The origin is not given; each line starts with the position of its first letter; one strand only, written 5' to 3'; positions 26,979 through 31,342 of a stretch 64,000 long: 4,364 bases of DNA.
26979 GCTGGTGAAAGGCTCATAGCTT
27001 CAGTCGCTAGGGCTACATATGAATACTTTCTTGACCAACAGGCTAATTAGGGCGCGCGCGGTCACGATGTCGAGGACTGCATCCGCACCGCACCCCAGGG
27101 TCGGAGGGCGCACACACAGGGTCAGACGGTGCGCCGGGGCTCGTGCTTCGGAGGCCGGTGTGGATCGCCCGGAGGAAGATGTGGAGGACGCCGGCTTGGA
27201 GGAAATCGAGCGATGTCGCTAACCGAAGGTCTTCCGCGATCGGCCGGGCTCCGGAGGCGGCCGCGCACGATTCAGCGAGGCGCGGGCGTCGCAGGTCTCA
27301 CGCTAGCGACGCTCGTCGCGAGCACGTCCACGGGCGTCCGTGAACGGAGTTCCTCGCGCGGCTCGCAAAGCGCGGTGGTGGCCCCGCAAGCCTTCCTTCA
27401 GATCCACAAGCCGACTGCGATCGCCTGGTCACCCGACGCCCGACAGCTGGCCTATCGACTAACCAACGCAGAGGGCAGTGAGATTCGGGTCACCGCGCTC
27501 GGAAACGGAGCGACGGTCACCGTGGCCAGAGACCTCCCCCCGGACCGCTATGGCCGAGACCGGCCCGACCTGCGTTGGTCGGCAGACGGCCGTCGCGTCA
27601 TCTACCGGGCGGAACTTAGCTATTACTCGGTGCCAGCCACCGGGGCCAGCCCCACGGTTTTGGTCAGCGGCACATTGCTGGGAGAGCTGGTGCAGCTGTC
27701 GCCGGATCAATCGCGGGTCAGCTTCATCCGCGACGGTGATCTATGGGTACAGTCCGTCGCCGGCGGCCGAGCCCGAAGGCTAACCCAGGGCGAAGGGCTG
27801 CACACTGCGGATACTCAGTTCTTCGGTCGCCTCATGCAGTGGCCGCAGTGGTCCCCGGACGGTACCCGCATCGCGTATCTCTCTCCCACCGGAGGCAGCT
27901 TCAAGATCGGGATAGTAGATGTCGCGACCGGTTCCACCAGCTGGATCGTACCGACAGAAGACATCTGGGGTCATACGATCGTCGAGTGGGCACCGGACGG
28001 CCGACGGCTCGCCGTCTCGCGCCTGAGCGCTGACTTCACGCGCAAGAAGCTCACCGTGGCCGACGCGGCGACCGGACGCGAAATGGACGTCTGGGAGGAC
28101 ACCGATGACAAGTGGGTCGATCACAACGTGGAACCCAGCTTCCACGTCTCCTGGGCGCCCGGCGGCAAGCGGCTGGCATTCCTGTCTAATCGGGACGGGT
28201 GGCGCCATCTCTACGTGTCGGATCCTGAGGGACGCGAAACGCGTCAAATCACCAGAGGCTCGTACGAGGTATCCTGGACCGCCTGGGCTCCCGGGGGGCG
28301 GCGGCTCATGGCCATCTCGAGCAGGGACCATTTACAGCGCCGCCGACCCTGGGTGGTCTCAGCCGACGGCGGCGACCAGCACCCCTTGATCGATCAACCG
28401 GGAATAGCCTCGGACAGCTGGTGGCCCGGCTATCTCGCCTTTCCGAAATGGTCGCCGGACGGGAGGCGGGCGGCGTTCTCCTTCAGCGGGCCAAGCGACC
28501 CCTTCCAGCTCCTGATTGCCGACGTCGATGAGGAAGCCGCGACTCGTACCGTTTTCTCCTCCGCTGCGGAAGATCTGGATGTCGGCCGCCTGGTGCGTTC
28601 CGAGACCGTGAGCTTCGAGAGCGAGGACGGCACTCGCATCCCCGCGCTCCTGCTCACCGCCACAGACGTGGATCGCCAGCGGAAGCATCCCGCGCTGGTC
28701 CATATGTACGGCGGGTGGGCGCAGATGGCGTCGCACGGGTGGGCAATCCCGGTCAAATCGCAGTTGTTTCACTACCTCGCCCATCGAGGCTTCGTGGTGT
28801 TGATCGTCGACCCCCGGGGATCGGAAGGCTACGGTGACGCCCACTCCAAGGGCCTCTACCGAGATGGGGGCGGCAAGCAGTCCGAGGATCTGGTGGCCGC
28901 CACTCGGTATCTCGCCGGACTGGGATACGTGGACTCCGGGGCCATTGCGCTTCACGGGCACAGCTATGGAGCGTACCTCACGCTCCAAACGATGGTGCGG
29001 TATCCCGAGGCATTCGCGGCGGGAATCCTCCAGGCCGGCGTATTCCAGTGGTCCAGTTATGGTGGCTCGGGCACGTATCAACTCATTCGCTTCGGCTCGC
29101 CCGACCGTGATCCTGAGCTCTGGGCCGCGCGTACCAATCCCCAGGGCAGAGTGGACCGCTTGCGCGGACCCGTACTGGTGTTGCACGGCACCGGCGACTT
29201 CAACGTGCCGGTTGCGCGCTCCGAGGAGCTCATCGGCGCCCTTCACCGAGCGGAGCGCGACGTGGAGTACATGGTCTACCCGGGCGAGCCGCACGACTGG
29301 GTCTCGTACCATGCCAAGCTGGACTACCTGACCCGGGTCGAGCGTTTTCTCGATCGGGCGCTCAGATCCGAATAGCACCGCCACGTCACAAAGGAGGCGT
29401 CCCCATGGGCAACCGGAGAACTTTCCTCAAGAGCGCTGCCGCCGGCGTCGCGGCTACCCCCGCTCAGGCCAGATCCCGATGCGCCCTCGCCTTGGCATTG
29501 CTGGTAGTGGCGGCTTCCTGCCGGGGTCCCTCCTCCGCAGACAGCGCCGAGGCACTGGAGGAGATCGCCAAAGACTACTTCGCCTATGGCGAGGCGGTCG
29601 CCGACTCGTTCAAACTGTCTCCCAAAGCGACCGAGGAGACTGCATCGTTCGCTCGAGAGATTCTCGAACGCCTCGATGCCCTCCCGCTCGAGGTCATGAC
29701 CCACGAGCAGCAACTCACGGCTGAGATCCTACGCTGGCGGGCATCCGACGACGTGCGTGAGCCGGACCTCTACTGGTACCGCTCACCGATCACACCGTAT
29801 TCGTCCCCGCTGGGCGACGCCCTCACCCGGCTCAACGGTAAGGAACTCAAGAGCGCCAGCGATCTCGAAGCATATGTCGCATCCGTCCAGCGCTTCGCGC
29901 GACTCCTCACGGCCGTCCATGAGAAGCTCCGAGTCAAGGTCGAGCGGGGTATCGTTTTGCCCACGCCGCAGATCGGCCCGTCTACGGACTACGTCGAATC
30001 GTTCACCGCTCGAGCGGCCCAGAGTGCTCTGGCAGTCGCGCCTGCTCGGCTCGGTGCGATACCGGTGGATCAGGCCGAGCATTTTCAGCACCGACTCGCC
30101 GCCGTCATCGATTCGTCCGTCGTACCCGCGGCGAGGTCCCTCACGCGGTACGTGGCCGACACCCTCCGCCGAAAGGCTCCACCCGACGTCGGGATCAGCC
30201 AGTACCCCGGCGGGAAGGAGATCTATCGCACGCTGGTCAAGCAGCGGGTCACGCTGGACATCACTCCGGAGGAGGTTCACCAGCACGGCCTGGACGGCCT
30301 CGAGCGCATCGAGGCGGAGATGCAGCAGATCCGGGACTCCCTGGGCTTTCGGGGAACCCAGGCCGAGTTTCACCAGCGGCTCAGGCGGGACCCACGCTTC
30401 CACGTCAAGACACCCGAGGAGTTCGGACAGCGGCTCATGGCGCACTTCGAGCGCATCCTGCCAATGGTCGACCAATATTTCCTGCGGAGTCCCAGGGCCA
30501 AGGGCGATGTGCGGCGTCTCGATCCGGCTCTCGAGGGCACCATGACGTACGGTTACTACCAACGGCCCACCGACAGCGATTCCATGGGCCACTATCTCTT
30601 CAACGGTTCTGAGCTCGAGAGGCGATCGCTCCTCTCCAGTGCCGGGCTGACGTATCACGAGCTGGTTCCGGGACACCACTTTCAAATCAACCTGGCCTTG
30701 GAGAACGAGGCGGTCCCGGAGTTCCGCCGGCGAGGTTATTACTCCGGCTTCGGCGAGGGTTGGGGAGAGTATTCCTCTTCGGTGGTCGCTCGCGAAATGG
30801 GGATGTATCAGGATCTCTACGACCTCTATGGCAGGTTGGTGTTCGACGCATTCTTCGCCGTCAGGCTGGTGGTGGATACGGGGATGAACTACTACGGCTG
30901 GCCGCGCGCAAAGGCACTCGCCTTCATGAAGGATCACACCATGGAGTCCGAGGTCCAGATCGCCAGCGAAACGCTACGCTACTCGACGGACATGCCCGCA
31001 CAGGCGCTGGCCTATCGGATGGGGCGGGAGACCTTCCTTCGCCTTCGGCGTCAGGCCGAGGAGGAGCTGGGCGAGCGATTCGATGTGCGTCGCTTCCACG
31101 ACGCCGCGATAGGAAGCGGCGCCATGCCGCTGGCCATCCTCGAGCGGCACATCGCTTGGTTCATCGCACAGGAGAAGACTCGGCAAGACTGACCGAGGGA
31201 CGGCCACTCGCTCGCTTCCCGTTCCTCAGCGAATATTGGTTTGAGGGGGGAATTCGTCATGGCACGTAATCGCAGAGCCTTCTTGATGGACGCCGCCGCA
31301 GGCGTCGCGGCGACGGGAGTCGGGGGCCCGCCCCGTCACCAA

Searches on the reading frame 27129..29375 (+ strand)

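Call 53: search_protein_families(library=pfam, proteins=[window:27129-29375:+], max_evalue=0.00001)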
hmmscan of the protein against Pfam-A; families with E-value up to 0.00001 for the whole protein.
window:27129-29375:+ (748 aa): 5 families
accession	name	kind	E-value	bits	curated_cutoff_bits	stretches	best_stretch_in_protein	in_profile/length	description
PF00326.27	Peptidase_S9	-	1.6e-40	139.3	22.6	1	546-746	6-211/213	Prolyl oligopeptidase family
PF00930.27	DPPIV_N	-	8.6e-33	114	22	2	258-458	158-353/354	Dipeptidyl peptidase IV (DPP IV) N-terminal region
PF07676.18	PD40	-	1.4e-14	54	20.9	0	238-258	13-34/38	WD40-like Beta Propeller Repeat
PF12146.15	Hydrolase_4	-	2.1e-11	44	27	1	544-644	21-116/239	Serine aminopeptidase, S33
PF02129.25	Peptidase_S15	-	1.6e-10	41.6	23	1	500-643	1-134/262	X-Pro dipeptidyl-peptidase (S15 family)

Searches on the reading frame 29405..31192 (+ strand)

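Call 53: search_protein_families(library=pfam, proteins=[window:29405-31192:+], max_evalue=0.00001)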
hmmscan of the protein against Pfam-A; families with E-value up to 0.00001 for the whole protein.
window:29405-31192:+ (595 aa): 1 family
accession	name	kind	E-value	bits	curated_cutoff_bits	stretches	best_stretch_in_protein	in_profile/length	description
PF05960.17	DUF885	-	8.8e-123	412.1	32.4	1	71-583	19-532/532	Bacterial protein of unknown function (DUF885)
